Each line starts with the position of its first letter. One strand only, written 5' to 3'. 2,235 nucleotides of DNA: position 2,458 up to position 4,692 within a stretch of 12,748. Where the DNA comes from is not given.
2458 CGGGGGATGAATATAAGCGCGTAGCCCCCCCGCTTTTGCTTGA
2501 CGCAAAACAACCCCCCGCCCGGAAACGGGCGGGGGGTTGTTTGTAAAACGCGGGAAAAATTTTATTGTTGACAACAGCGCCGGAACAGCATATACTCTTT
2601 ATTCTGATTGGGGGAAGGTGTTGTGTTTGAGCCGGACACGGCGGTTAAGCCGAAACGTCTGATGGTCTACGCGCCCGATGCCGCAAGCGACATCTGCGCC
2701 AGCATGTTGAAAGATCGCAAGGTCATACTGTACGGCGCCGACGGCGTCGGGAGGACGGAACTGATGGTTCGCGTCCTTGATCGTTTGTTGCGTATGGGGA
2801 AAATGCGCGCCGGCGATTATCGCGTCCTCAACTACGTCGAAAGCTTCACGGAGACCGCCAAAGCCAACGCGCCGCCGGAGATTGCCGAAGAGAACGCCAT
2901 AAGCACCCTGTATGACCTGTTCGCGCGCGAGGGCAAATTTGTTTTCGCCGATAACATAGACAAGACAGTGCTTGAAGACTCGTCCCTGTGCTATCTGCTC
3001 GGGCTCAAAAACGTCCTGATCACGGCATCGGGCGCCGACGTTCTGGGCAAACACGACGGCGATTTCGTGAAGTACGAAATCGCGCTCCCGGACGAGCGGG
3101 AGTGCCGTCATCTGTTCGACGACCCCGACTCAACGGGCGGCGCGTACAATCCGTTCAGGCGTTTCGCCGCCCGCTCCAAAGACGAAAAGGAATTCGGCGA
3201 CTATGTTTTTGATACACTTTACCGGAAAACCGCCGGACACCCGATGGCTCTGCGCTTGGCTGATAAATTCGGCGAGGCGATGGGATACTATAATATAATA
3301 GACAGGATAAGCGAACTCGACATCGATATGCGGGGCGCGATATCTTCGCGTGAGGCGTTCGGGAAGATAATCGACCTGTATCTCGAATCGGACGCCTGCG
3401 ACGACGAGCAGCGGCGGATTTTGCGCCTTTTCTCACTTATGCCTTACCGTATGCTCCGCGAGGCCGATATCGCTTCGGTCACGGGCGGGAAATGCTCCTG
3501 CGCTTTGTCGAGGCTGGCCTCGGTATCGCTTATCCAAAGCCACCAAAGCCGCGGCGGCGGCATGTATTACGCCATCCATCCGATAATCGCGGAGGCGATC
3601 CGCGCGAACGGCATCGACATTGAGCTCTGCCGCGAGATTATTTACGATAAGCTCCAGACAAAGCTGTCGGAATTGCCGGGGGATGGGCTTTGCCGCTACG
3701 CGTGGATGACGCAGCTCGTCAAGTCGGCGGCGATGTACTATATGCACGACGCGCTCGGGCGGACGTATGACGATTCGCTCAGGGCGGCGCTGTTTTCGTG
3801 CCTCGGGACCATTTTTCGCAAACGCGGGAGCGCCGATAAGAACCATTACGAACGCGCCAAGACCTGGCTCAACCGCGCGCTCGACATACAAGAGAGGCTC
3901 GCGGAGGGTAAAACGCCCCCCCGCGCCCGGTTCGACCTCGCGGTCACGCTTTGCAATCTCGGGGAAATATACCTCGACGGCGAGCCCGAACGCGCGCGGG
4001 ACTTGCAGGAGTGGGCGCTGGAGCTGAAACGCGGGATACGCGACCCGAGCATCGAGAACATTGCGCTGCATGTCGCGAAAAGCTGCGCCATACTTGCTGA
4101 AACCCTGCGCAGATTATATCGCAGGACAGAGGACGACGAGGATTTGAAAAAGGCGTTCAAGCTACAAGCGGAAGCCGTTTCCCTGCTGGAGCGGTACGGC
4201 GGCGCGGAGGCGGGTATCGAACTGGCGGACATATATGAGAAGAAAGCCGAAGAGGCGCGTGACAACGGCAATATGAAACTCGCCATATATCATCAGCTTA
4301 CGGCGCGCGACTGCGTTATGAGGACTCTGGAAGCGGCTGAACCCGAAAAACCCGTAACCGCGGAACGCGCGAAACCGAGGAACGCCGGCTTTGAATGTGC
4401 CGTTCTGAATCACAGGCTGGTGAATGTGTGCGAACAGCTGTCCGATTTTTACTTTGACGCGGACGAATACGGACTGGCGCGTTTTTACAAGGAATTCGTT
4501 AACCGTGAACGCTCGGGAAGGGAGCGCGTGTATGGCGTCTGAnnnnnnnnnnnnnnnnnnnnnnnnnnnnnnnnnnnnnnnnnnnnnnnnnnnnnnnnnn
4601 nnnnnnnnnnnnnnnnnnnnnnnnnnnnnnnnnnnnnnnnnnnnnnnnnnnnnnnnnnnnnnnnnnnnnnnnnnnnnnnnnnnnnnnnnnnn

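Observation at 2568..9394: Candidate novel three-gene defence operon: dead STAND/TPR protein + KAP NTPase + giant adenosine deaminase (RADAR-like logic, non-canonical architecture)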

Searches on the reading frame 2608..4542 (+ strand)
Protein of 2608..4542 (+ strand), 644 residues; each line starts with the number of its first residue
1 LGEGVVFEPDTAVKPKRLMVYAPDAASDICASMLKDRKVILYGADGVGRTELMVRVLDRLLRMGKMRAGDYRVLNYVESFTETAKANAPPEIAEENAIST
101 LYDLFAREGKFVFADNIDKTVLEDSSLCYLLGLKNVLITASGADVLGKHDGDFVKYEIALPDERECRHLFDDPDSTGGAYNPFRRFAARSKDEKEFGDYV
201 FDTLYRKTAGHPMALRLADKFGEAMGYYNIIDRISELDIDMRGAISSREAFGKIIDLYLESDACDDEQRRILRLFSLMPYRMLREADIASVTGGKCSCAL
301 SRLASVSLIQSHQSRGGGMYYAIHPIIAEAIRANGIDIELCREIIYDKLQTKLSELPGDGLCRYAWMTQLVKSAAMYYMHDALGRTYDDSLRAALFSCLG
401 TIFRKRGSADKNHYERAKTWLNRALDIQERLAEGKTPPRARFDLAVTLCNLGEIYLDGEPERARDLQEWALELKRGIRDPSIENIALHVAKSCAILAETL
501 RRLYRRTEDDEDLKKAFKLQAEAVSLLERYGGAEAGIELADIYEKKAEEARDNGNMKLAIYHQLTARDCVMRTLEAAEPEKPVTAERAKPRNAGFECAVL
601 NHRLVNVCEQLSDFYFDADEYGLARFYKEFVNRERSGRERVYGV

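Call 8: search_protein_families(library=pfam, proteins=[window:2608-4542:+], max_evalue=0.01)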
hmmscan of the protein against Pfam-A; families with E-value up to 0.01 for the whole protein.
window:2608-4542:+ (644 aa): 2 families
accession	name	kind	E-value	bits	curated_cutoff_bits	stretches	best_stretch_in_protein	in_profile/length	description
PF13424.12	TPR_12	-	1.9e-06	28.4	30.1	1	414-475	19-76/77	Tetratricopeptide repeat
PF13374.12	TPR_10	-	0.0013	19.1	27.5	0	490-522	2-34/42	Tetratricopeptide repeat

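Call 9: search_protein_families(library=padloc, proteins=[window:2608-4542:+], max_evalue=0.01)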
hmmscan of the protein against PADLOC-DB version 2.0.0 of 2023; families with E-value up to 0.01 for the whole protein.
window:2608-4542:+ (644 aa): 1 family
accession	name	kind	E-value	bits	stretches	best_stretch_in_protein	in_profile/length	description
PDLC01169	TPR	-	0.0027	15.1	1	411-479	162-223/252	TPR repeats containing protein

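Call 10: search_protein_families(library=ncbifam, proteins=[window:2608-4542:+], max_evalue=0.01)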
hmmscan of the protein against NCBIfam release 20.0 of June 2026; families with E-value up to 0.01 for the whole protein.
window:2608-4542:+ (644 aa): 0 families

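Call 13: search_solved_structures(query=window:2608-4542:+, max_evalue=1)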
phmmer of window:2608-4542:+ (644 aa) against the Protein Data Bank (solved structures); distinct sequences matched with E-value up to 1: 0.

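Call 15: find_homologous_proteins(query=window:2608-4542:+)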
Query window:2608-4542:+ (644 aa): 2 proteins with E <= 0.001 among 8000 candidates.
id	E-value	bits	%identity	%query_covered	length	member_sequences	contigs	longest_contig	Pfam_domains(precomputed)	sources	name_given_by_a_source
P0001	0.0e+0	1444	100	99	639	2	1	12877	PF13424.13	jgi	jgi:hypothetical protein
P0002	9.2e-207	707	55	98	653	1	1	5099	-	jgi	jgi:hypothetical protein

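Call 16: find_encoding_contigs(protein=P0002, flank=10000)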
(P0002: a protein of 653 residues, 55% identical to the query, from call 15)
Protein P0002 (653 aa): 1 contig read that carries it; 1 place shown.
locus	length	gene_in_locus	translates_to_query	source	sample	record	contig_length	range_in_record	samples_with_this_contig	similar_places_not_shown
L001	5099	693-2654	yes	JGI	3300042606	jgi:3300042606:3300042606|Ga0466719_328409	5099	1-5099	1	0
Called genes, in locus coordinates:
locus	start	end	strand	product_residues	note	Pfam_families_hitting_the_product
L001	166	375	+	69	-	-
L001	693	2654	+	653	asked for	-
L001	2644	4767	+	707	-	-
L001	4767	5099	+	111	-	?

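Call 17: find_encoding_contigs(protein=P0001, flank=10000)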
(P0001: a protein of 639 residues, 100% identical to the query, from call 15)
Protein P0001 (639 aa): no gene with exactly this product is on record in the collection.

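Call 34: search_protein_representatives(alignment_id=A1)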
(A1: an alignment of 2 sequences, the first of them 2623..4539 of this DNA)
Query: 2 sequences, 656 profile positions. Proteins with E-value up to 0.001 (for the whole library): 629; up to 1e-10: 62; up to 1e-30: 5. The best 150 are listed.
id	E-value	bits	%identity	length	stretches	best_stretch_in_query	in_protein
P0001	0.0e+00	1317.3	-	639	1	2-655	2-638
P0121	5.7e-102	358.5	-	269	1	384-655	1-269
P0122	4.7e-84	299.3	-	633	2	201-639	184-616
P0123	1.7e-43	165.3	-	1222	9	418-500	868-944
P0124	4.4e-42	160.6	-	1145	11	418-486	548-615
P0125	6.8e-28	113.8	-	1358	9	419-487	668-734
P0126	2.2e-24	102.1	-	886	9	419-484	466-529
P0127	3.3e-21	91.7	-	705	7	454-490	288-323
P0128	3.8e-21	91.4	-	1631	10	428-470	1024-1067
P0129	7.2e-21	90.5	-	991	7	419-507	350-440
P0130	7.9e-21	90.4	-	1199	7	416-490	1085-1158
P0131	2.6e-18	82.1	-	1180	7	396-506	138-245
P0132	1.3e-17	79.7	-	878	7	386-485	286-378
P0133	2.4e-17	78.9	-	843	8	420-465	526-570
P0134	4.8e-17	77.9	-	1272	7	421-506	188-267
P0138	2.5e-16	75.6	-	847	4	26-166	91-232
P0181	1.0e-10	57.0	-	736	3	22-168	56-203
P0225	1.1e-08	50.3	-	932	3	32-579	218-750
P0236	2.8e-08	49.0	-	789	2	204-496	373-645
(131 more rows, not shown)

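Call 35: predict_structure(alignment_id=A1)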
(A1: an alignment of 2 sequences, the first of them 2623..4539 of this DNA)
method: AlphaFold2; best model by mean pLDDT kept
length: 639 residues; sequences in the alignment: 2
mean_pLDDT: 57.2   pTM: 0.44
mean pLDDT of the five models: 57.2, 51.6, 50.5, 49.4, 48.1
residues with pLDDT >= 90: 28; 70-90: 162; 50-70: 165; < 50: 284
segments of 3 or more residues with pLDDT < 50: 1-17, 152-383, 401-404, 575-590, 635-639
pLDDT, mean of each block of 10 residues (from residue 1): 32 48 66 63 64 76 71 62 60 63 68 55 62 63 56 42 41 38 38 42 37 38 34 35 42 37 39 32 32 32 30 38 43 45 39 34 42 42 50 53 53 62 68 72 81 83 91 70 83 81 69 88 71 81 86 92 82 50 40 67 89 87 84 44
secondary structure, 60 per line:
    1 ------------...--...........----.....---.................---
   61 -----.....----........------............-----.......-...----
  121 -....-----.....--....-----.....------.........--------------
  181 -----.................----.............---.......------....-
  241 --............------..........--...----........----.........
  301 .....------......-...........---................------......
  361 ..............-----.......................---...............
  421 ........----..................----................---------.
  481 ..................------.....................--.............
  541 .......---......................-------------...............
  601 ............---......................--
elements in order: E13-15 H18-28 E33-37 H41-57 E66-70 H75-82 H89-100 E106-112 H122-125 E131-135 H138-141 E147-151 H158-166 H186-202 H207-219 H223-229 H236-239 H243-254 H261-270 H280-287 H292-305 H312-317 H319-329 H333-348 H355-374 H380-402 H406-428 H433-450 H455-470 H480-498 H505-525 H528-547 H551-572 H586-612 H616-637

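Call 37: find_encoding_contigs(protein=P0122, flank=10000)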
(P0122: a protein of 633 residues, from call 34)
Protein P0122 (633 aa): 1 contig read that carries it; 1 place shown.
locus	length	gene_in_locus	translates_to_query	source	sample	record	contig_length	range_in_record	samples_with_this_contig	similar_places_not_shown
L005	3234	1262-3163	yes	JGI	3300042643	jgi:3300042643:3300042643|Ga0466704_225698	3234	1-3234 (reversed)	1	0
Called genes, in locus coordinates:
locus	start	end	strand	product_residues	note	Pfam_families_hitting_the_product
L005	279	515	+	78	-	-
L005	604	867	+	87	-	PF00132:Hexapep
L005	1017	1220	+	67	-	-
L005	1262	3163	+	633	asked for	-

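Call 64: search_protein_families(library=pfam, proteins=[P0122, P0138, P0181, P0225, P0236, P0002], max_evalue=0.01)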
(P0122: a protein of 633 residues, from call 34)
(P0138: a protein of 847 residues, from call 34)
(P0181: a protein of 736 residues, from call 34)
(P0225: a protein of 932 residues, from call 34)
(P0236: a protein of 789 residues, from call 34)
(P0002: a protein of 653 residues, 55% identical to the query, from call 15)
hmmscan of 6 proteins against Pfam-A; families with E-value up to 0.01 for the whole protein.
P0122 (633 aa): 10 families
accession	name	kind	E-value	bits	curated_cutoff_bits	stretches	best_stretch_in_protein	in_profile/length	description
PF13424.12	TPR_12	-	1.8e-05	25.3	30.1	0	431-459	44-72/77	Tetratricopeptide repeat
PF00004.35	AAA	-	4.3e-05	24.4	21.2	1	44-125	1-71/131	ATPase family associated with various cellular activities (AAA)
PF13191.12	AAA_16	-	8.1e-05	23.6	32.6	1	41-87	22-73/167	AAA ATPase domain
PF12775.13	AAA_7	-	0.00039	20.4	25.8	1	24-70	15-63/181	P-loop containing dynein motor region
PF13374.12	TPR_10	-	0.0018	18.7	27.5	0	433-459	3-29/42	Tetratricopeptide repeat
PF01637.24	ATPase_2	-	0.0023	18.2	33.2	1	43-111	22-85/225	ATPase domain predominantly from Archaea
PF07728.20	AAA_5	-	0.0031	18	22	1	43-67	1-26/139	AAA domain (dynein-related subfamily)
PF20030.5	bpMoxR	-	0.0051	16.3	27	1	14-66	4-56/205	MoxR domain in the MoxR-vWA-beta-propeller ternary systems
PF10602.15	RPN7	-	0.0091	16.1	29.6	0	471-506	29-64/174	26S proteasome subunit RPN7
PF13401.12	AAA_22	-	0.0095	16.7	27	0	41-76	5-33/130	AAA domain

P0138 (847 aa): 30 families (the best 25 are shown)
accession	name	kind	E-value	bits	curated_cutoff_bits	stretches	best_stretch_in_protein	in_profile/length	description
PF13374.12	TPR_10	-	5e-76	249.2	27.5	7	793-829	6-42/42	Tetratricopeptide repeat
PF13424.12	TPR_12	-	4.8e-66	219.4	30.1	6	787-837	1-51/77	Tetratricopeptide repeat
PF24885.1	TPR_NPHP3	-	1.6e-30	106.7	100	5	748-841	103-190/239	Nephrocystin-3 TPR domain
PF00515.34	TPR_1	-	9.4e-26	89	27.8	1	793-820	5-32/34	Tetratricopeptide repeat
PF13181.12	TPR_8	-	1.4e-25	87.6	25.7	2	793-821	5-33/34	Tetratricopeptide repeat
PF07719.23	TPR_2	-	4e-21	73.8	27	1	793-820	5-32/34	Tetratricopeptide repeat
PF13431.12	TPR_17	-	9.4e-19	66.5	24.4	0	564-590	7-33/34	Tetratricopeptide repeat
PF13176.12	TPR_7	-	3.4e-16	58.3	27.9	1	794-822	4-32/36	Tetratricopeptide repeat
PF00931.28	NB-ARC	-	3.1e-10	40.2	23.5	1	95-268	16-206/248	NB-ARC domain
PF07721.20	TPR_4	-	1.6e-09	37.9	27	0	793-813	5-25/26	Tetratricopeptide repeat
PF13191.12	AAA_16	-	1.8e-07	32.2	32.6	1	84-196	6-154/167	AAA ATPase domain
PF13414.12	TPR_11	-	2.7e-07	30.6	26.8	0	798-820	3-25/42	TPR repeat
PF10602.15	RPN7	-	7.1e-07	29.5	29.6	0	773-820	17-67/174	26S proteasome subunit RPN7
PF20720.3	nSTAND3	-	3.3e-06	27.3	27.2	1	81-131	1-51/155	Novel STAND NTPase 3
PF00004.35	AAA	-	7.1e-06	26.9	21.2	1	100-188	1-73/131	ATPase family associated with various cellular activities (AAA)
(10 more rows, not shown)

P0181 (736 aa): 26 families (the best 25 are shown)
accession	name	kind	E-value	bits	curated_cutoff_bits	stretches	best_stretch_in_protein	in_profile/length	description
PF13424.12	TPR_12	-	2.5e-50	169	30.1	4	515-588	4-77/77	Tetratricopeptide repeat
PF13374.12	TPR_10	-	1.6e-39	133.2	27.5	6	514-554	2-42/42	Tetratricopeptide repeat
PF00515.34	TPR_1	-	1.4e-32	110.6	27.8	5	514-545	1-32/34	Tetratricopeptide repeat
PF07719.23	TPR_2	-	1.8e-26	90.5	27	4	472-500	2-30/34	Tetratricopeptide repeat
PF13181.12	TPR_8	-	3.3e-22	77.1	25.7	3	473-500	3-30/34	Tetratricopeptide repeat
PF24885.1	TPR_NPHP3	-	3.8e-22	79.3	100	3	575-719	75-218/239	Nephrocystin-3 TPR domain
PF13176.12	TPR_7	-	5.1e-15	54.6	27.9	1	475-506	3-34/36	Tetratricopeptide repeat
PF00931.28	NB-ARC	-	4.5e-09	36.4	23.5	1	53-184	3-144/248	NB-ARC domain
PF13429.12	TPR_15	-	6.5e-09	36.1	26.2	1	520-629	152-245/280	Tetratricopeptide repeat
PF13191.12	AAA_16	-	3.6e-07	31.3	32.6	1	47-136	1-124/167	AAA ATPase domain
PF13428.12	TPR_14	-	2.4e-06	28.1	23.5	0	479-499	9-29/44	Tetratricopeptide repeat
PF12775.13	AAA_7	-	4.7e-06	26.7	25.8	1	60-158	28-116/181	P-loop containing dynein motor region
PF13173.12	AAA_14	-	3.9e-05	24.1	27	1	68-165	5-85/129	AAA domain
PF13174.12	TPR_6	-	5.7e-05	23.9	26.3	0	604-625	6-27/33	Tetratricopeptide repeat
PF25201.1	nSTAND6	-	0.00012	22.6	27.7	1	50-113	3-64/148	Novel STAND NTPase 6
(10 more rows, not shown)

P0225 (932 aa): 17 families
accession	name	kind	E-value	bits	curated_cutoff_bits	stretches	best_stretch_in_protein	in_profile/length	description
PF13374.12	TPR_10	-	5.5e-77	252.2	27.5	8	849-891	1-42/42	Tetratricopeptide repeat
PF13424.12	TPR_12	-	3.3e-56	187.8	30.1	5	848-922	1-74/77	Tetratricopeptide repeat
PF13181.12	TPR_8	-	5.5e-32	107.6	25.7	3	723-752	3-32/34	Tetratricopeptide repeat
PF07719.23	TPR_2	-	1.2e-30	103.5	27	0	724-752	4-32/34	Tetratricopeptide repeat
PF24885.1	TPR_NPHP3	-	3.7e-25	89.2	100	3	660-791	81-210/239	Nephrocystin-3 TPR domain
PF17874.7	TPR_MalT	-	2.2e-16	60.5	45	4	643-790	48-187/336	MalT-like TPR region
PF13432.12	TPR_16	-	2.8e-12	47.3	32.7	0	839-879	22-60/65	Tetratricopeptide repeat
PF00515.34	TPR_1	-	3.6e-12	46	27.8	1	723-753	3-33/34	Tetratricopeptide repeat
PF13431.12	TPR_17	-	1.5e-11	44.1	24.4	0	587-612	8-33/34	Tetratricopeptide repeat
PF00931.28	NB-ARC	-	1e-09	38.5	23.5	1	207-395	6-217/248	NB-ARC domain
PF10602.15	RPN7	-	4.3e-08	33.5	29.6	0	676-741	34-96/174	26S proteasome subunit RPN7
PF13176.12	TPR_7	-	5e-08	32.9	27.9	0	723-743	1-21/36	Tetratricopeptide repeat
PF25058.1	ARM_TT21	-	1.4e-05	25.6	27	0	693-749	29-85/155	Tetratricopeptide repeat protein 21 ARM repeat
PF13414.12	TPR_11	-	1.9e-05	24.7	26.8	0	903-921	4-22/42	TPR repeat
PF12569.14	NatA_aux_su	-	0.0011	18.4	33.3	0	686-751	194-256/515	N-terminal acetyltransferase A, auxiliary subunit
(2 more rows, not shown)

P0236 (789 aa): 15 families
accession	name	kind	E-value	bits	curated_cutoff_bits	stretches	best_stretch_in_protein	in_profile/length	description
PF13374.12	TPR_10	-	9.7e-51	168.9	27.5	5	602-643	1-42/42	Tetratricopeptide repeat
PF13424.12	TPR_12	-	4.9e-46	155.3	30.1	3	560-635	2-77/77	Tetratricopeptide repeat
PF21941.2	SMEK_N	-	2.8e-27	95.7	27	1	9-150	1-139/140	SMEK domain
PF24885.1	TPR_NPHP3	-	9.5e-24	84.5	100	2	560-683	98-221/239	Nephrocystin-3 TPR domain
PF13181.12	TPR_8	-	4.9e-20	70.4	25.7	4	689-719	3-33/34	Tetratricopeptide repeat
PF07719.23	TPR_2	-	1e-17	63.2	27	1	689-717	3-31/34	Tetratricopeptide repeat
PF00515.34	TPR_1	-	5.4e-13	48.6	27.8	1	688-718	2-32/34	Tetratricopeptide repeat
PF13431.12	TPR_17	-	2.4e-11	43.4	24.4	0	639-666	7-34/34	Tetratricopeptide repeat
PF13176.12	TPR_7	-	4.9e-10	39.1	27.9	1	689-718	1-30/36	Tetratricopeptide repeat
PF13191.12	AAA_16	-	3.1e-07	31.5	32.6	1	193-318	1-152/167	AAA ATPase domain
PF17874.7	TPR_MalT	-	1.7e-06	28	45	1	559-653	79-169/336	MalT-like TPR region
PF09986.15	DUF2225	-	0.0042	17.3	21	0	689-769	85-158/214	Uncharacterized protein conserved in bacteria (DUF2225)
PF13432.12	TPR_16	-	0.0067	17.3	32.7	0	685-716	29-60/65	Tetratricopeptide repeat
PF19486.4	DUF6022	-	0.0069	16.7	25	0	397-438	58-104/155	Family of unknown function (DUF6022)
PF14559.12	TPR_19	-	0.0084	16.9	25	0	691-715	29-53/68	Tetratricopeptide repeat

P0002 (653 aa): 3 families
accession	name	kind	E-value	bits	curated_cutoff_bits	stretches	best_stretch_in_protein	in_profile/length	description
PF13424.12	TPR_12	-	0.00023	21.7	30.1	1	416-483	16-77/77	Tetratricopeptide repeat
PF13173.12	AAA_14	-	0.0036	17.7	27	0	31-138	2-100/129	AAA domain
PF13181.12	TPR_8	-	0.0073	16.8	25.7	0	452-482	3-32/34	Tetratricopeptide repeat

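Call 68: search_solved_structures(query=A5, max_evalue=0.1)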
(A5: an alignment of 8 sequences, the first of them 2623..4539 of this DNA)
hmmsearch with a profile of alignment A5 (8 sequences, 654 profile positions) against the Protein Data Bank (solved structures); distinct sequences matched with E-value up to 0.1: 181 (the best 60 are shown).
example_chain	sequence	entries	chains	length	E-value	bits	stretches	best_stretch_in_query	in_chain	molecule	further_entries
9qhb_A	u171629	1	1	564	2.3e-37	131.9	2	423-453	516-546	Engineered tetratricopeptide repeat protein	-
7ai4_A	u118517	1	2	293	1.5e-31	112.7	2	470-653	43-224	Isoform C of Kinesin light chain 1,Isoform C of Kinesin light chain 1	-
3nf1_A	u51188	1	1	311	2.7e-29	105.2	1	470-653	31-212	Kinesin light chain 1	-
6fuz_A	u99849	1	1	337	3e-29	105.1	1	470-653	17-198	Kinesin light chain 1,Kinesin light chain 1,C-Jun-amino-terminal kinase-interacting protei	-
6fv0_A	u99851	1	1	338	3.1e-29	105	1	470-653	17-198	Kinesin light chain 1,Torsin-1A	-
6swu_A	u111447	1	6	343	3.3e-29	105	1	470-653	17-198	Kinesin light chain 1,Kinesin light chain 1,TPR domain of kinesin light chain 1 in complex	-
5oj8_A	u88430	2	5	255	8e-28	100.4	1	470-653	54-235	Kinesin light chain 1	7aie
9pmb_C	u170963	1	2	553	7e-27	97.3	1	470-653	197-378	Kinesin light chain 1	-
5fjy_A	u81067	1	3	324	5.7e-25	90.9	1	420-629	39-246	KINESIN LIGHT CHAIN 2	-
6ejn_A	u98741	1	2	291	1.7e-24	89.4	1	425-627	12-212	Kinesin light chain 2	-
6f9i_A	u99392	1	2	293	1.7e-24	89.4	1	425-628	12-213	Kinesin light chain 2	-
5o01_A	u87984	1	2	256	1.8e-24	89.3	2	464-653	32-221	BKLC (bacterial kinesin-light chain-like)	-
5ojf_A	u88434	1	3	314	2e-24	89.2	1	425-628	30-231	Kinesin light chain 2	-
3edt_B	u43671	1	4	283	4.7e-24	87.9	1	371-533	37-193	Kinesin light chain 2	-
3ceq_A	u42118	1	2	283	5.3e-24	87.7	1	371-533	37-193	Kinesin light chain 2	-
6mfv_A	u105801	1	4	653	6.7e-17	64.3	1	21-625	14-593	tetratricopeptide repeat sensor PH0952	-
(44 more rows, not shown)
